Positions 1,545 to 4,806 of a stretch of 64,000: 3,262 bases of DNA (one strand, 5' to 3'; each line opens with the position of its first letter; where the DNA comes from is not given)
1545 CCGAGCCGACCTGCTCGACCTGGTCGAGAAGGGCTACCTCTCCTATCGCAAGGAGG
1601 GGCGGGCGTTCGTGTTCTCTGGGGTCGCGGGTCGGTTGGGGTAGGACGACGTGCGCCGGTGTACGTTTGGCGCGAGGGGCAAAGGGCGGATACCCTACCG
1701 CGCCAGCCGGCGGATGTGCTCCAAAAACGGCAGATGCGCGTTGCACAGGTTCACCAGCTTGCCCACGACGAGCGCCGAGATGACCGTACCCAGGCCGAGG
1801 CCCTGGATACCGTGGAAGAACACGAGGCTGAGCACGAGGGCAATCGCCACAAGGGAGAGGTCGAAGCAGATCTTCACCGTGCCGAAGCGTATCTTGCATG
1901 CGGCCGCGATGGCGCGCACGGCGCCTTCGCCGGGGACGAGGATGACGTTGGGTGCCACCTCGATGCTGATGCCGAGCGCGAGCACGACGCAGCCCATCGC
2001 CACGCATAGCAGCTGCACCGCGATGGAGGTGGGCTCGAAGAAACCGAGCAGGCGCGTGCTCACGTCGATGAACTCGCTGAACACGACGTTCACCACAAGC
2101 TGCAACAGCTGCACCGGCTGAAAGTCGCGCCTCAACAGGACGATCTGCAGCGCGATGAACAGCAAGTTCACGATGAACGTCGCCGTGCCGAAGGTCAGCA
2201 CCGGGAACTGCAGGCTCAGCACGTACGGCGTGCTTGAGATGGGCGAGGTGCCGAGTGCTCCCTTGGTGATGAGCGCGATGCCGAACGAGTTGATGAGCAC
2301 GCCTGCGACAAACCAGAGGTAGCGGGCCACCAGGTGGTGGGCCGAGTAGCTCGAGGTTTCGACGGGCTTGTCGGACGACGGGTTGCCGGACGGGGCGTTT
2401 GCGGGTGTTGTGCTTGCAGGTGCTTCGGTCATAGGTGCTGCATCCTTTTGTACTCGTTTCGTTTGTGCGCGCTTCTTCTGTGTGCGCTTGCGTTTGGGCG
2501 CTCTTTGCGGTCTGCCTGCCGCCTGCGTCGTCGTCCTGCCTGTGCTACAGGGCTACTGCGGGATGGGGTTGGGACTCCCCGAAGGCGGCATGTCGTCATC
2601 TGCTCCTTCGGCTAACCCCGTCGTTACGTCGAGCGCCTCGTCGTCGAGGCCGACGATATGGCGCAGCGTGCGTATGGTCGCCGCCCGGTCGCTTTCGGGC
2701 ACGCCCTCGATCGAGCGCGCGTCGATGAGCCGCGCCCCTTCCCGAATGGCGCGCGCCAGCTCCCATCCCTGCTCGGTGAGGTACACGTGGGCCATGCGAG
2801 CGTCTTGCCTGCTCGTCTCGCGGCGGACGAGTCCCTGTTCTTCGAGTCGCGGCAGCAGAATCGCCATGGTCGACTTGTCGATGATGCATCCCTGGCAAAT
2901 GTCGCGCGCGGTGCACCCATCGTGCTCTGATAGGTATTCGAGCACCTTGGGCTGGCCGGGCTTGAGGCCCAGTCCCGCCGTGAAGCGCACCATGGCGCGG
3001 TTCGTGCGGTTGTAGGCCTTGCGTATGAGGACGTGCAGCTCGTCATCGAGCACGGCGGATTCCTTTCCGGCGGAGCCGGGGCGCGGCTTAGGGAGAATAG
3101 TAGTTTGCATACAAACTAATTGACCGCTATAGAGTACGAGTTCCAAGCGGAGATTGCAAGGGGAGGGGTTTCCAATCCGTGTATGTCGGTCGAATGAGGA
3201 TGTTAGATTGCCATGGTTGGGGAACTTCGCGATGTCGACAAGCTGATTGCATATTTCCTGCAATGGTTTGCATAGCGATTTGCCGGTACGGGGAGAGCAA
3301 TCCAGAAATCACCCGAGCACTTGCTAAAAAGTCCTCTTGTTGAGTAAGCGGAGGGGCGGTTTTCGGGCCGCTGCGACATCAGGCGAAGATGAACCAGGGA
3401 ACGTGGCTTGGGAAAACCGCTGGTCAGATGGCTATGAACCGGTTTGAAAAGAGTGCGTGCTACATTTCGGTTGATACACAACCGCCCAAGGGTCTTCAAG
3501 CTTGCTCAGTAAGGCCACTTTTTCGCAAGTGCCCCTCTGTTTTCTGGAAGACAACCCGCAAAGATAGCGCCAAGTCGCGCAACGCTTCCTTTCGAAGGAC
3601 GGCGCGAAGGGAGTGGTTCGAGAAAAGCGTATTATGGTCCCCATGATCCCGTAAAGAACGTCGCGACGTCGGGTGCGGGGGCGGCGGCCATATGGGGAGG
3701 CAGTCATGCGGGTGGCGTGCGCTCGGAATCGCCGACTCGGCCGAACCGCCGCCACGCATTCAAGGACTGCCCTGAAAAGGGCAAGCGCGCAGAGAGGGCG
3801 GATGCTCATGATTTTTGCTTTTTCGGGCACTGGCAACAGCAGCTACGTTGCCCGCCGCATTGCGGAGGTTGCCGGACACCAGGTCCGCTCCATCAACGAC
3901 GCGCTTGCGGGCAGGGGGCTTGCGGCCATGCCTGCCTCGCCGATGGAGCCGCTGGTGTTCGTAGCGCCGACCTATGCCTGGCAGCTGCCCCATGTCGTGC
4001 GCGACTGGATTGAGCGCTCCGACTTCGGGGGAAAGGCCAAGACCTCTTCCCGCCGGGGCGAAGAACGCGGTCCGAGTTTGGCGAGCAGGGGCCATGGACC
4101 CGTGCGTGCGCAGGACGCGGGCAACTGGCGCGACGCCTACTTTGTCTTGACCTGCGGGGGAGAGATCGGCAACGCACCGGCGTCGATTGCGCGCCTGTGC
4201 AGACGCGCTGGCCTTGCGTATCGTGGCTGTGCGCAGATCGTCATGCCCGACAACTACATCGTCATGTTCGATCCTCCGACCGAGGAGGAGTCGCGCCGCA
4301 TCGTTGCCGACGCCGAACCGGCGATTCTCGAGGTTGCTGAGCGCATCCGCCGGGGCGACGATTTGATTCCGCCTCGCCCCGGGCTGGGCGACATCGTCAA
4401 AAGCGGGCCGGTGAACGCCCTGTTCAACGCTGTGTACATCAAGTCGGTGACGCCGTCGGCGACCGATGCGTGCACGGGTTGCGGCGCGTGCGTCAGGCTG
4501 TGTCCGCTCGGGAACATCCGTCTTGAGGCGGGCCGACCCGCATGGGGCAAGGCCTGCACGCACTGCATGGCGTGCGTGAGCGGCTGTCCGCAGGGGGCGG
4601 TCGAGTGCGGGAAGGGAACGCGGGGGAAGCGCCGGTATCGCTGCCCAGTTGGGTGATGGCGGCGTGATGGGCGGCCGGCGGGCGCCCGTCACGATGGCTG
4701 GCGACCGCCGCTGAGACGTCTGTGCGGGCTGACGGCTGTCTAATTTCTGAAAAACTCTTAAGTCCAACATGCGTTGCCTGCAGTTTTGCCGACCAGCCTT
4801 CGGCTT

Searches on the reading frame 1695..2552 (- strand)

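Call 5: search_protein_families(library=pfam, proteins=[window:1695-2552:-], max_evalue=0.001)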
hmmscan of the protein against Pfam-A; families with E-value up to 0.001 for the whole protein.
window:1695-2552:- (285 aa): 1 family
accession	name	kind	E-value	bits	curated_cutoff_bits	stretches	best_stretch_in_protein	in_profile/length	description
PF19700.5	DUF6198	-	5.3e-23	82.3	27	1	81-269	14-200/217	Family of unknown function (DUF6198)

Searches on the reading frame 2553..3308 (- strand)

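Call 5: search_protein_families(library=pfam, proteins=[window:2553-3308:-], max_evalue=0.001)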
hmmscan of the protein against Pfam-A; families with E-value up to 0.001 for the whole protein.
window:2553-3308:- (251 aa): 7 families
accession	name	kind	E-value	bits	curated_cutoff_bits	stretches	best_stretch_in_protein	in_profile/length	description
PF12802.13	MarR_2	-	1.4e-11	44.8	27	1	113-171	1-60/61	MarR family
PF01047.28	MarR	-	3.4e-07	30.5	24.6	1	117-171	3-57/59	MarR family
PF13463.12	HTH_27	-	1.7e-06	28.7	22.2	1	122-181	8-68/68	Winged helix DNA-binding domain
PF09339.16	HTH_IclR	-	1.6e-05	25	22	1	122-164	8-51/52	IclR helix-turn-helix domain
PF22381.2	Staph_reg_Sar_Rot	-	7.7e-05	23.2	27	1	115-186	12-83/85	Transcriptional regulator SarA/Rot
PF13412.12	HTH_24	-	0.00042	20.3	21.9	1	121-162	7-48/48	Winged helix-turn-helix DNA-binding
PF22194.2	F-93_WHD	-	0.00089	19.7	28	0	122-181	2-62/62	F-93, winged-helix domain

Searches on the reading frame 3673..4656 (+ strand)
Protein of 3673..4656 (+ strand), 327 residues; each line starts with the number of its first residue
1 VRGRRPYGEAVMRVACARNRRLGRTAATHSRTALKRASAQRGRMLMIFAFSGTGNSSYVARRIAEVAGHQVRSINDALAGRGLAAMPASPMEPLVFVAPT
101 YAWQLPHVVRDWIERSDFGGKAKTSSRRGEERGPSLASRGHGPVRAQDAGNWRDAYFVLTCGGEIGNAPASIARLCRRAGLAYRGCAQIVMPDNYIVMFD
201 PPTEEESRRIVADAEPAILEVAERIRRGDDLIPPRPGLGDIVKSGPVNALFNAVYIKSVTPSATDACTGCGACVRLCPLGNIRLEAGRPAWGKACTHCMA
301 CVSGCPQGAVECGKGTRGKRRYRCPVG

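Call 7: search_protein_families(library=pfam, proteins=[window:3673-4656:+], max_evalue=0.001)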
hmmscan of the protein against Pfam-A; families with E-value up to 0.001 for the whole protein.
window:3673-4656:+ (327 aa): 12 families
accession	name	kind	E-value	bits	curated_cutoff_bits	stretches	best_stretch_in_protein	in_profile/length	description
PF13187.11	Fer4_9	-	1.2e-08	35.2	27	1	266-309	1-51/52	4Fe-4S dicluster domain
PF12838.12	Fer4_7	-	5.2e-07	30.5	27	0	266-280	37-51/52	4Fe-4S dicluster domain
PF00037.32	Fer4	-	5.5e-07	29.6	21.1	1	264-282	5-23/24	4Fe-4S binding domain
PF12800.12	Fer4_4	-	7.9e-07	29.3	24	0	265-278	2-15/17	4Fe-4S binding domain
PF14697.11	Fer4_21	-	7.5e-06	26.4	35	1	257-282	31-57/59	4Fe-4S dicluster domain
PF12837.12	Fer4_6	-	8.9e-06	25.9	25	0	264-278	6-20/24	4Fe-4S binding domain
PF13237.11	Fer4_10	-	1.1e-05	25.7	25.5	1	264-306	6-53/53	4Fe-4S dicluster domain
PF12798.12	Fer4_3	-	1.4e-05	26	27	0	295-309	1-15/15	4Fe-4S binding domain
PF12797.12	Fer4_2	-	1.7e-05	24.9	24.5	0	264-278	7-21/22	4Fe-4S binding domain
PF13183.11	Fer4_8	-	0.00011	23.1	27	0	260-280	47-67/68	4Fe-4S dicluster domain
PF13484.11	Fer4_16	-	0.00057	21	30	0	267-285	2-20/66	4Fe-4S double cluster binding domain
PF25160.1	LdpA_Fe-S-bd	-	0.00063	19.9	27.6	1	262-284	23-45/49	LdpA Fe-S cluster-binding domain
